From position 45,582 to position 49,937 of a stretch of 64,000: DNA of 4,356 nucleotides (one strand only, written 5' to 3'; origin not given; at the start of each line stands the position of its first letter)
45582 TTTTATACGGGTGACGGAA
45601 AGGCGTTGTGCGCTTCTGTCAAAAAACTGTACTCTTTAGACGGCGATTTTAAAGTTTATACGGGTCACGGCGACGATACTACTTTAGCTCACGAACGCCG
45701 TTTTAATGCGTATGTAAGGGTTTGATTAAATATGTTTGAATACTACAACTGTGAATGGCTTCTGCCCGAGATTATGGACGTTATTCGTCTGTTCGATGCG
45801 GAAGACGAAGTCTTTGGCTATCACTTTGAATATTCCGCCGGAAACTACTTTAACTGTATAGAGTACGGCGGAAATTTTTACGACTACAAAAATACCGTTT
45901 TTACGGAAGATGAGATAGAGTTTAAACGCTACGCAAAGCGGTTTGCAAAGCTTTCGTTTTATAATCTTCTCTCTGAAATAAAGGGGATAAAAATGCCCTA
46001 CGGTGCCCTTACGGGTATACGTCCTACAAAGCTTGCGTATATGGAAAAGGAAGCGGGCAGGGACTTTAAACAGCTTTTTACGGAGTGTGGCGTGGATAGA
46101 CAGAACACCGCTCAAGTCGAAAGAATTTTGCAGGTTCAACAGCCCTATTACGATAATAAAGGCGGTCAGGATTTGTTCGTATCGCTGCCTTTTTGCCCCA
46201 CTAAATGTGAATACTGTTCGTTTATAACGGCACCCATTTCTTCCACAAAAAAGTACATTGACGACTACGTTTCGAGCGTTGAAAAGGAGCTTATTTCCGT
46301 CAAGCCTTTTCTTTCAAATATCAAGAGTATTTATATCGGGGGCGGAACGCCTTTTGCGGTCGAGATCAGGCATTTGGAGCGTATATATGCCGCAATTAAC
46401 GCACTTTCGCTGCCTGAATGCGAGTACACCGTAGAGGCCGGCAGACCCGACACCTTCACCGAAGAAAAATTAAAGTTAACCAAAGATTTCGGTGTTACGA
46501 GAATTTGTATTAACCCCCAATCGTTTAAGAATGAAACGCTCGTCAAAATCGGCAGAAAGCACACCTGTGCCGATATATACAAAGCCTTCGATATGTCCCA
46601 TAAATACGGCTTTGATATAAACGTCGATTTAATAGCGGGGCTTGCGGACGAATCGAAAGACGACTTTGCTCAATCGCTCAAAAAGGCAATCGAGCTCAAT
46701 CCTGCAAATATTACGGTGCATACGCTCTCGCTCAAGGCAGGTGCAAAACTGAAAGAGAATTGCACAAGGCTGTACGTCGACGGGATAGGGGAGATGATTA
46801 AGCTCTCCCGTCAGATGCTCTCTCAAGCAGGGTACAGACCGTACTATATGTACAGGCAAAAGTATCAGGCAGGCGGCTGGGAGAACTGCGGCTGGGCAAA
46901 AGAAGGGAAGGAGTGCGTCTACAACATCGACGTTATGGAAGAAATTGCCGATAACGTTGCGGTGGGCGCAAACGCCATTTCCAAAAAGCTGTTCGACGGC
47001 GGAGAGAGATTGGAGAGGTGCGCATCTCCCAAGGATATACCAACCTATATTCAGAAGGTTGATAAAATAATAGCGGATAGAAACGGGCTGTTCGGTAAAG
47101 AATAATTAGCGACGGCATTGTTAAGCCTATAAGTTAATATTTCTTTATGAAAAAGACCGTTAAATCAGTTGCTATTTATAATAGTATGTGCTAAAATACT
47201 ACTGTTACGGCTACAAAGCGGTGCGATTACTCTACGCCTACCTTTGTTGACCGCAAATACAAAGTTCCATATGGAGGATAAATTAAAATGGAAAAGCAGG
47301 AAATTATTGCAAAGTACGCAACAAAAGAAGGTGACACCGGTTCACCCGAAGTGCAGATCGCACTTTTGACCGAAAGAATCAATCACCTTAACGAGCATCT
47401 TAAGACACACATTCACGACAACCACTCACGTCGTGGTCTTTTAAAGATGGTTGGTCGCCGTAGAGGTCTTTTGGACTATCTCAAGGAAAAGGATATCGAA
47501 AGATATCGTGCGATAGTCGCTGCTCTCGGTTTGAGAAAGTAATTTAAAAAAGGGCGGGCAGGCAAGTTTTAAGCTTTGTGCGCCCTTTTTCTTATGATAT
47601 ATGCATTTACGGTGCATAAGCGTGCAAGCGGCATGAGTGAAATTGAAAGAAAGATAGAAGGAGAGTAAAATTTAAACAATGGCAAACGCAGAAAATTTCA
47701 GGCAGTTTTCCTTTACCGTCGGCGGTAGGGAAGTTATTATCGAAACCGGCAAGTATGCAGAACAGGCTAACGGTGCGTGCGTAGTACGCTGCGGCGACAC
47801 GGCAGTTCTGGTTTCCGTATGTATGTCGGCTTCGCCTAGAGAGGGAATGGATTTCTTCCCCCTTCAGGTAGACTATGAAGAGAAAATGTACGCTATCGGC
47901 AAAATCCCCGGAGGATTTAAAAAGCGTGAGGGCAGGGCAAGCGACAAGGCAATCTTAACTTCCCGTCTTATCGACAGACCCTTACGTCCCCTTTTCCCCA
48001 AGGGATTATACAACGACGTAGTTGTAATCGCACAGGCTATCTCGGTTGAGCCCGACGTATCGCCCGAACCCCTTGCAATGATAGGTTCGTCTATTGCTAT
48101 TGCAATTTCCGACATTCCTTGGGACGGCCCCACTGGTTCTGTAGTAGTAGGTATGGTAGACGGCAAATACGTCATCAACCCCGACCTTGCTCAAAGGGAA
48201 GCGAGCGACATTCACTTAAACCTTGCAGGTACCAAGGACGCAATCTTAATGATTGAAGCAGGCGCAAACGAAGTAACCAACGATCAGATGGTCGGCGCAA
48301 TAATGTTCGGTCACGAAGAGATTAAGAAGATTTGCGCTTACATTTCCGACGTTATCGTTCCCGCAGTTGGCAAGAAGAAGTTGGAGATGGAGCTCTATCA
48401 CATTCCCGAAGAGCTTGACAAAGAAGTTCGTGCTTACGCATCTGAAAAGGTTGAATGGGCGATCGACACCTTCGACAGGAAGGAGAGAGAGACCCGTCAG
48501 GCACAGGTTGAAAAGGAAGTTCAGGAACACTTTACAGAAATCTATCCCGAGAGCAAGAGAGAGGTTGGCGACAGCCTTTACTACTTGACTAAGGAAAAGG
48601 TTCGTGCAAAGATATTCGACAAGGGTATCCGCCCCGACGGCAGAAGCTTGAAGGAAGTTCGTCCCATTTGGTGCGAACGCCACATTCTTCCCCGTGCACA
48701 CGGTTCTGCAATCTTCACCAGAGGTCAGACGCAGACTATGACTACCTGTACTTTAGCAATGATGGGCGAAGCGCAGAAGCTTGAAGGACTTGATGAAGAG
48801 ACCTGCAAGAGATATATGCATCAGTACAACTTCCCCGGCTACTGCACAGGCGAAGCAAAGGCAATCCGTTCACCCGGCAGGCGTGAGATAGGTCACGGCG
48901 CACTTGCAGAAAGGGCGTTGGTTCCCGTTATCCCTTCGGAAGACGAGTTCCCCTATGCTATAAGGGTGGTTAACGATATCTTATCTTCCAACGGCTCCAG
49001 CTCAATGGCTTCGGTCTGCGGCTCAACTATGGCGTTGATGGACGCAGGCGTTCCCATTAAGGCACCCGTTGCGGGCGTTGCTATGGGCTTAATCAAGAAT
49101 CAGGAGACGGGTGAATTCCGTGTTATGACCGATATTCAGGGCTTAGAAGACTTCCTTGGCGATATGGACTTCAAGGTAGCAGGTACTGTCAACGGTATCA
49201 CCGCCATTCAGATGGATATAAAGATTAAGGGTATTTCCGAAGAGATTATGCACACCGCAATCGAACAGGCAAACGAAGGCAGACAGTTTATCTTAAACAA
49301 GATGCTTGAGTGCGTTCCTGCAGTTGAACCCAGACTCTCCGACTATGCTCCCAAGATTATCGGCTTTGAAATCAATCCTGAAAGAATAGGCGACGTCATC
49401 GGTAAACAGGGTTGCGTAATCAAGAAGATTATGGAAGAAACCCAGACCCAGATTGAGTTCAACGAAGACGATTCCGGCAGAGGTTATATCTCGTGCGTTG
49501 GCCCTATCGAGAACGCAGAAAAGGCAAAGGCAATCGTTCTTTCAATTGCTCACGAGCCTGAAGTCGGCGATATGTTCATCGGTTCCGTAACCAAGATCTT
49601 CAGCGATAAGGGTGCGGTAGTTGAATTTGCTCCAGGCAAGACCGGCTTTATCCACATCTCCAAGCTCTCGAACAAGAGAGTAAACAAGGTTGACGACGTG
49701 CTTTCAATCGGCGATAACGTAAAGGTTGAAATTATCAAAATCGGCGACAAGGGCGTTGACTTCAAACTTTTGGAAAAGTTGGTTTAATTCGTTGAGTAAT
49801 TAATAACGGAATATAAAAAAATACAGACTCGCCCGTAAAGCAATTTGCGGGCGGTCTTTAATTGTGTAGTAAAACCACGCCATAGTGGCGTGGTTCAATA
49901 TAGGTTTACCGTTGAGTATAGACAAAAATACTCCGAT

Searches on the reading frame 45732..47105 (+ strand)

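Call 33: search_protein_families(library=pfam, proteins=[window:45732-47105:+], max_evalue=0.00001)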
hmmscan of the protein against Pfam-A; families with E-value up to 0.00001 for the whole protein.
window:45732-47105:+ (457 aa): 1 family
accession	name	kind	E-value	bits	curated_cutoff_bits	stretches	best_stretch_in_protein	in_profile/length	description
PF04055.27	Radical_SAM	-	1.1e-20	74.9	29.5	1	152-318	4-165/166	Radical SAM superfamily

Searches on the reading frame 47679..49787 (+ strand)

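Call 33: search_protein_families(library=pfam, proteins=[window:47679-49787:+], max_evalue=0.00001)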
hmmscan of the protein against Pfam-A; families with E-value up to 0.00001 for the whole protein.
window:47679-49787:+ (702 aa): 5 families
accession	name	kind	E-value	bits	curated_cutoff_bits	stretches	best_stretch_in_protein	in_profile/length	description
PF01138.27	RNase_PH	-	1.6e-58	197.2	25.5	2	16-147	2-130/130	3' exoribonuclease family, domain 1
PF03725.20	RNase_PH_C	-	4.4e-16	59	20.8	1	151-213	2-66/67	3' exoribonuclease family, domain 2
PF03726.19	PNPase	-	1.9e-12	47.9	24.6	1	245-323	1-81/81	Polyribonucleotide nucleotidyltransferase, RNA binding domain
PF00575.29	S1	-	6e-12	46.2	22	1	626-688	1-62/74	S1 RNA binding domain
PF00013.35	KH_1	-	3.2e-11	43.2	21.5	1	563-621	4-65/66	KH domain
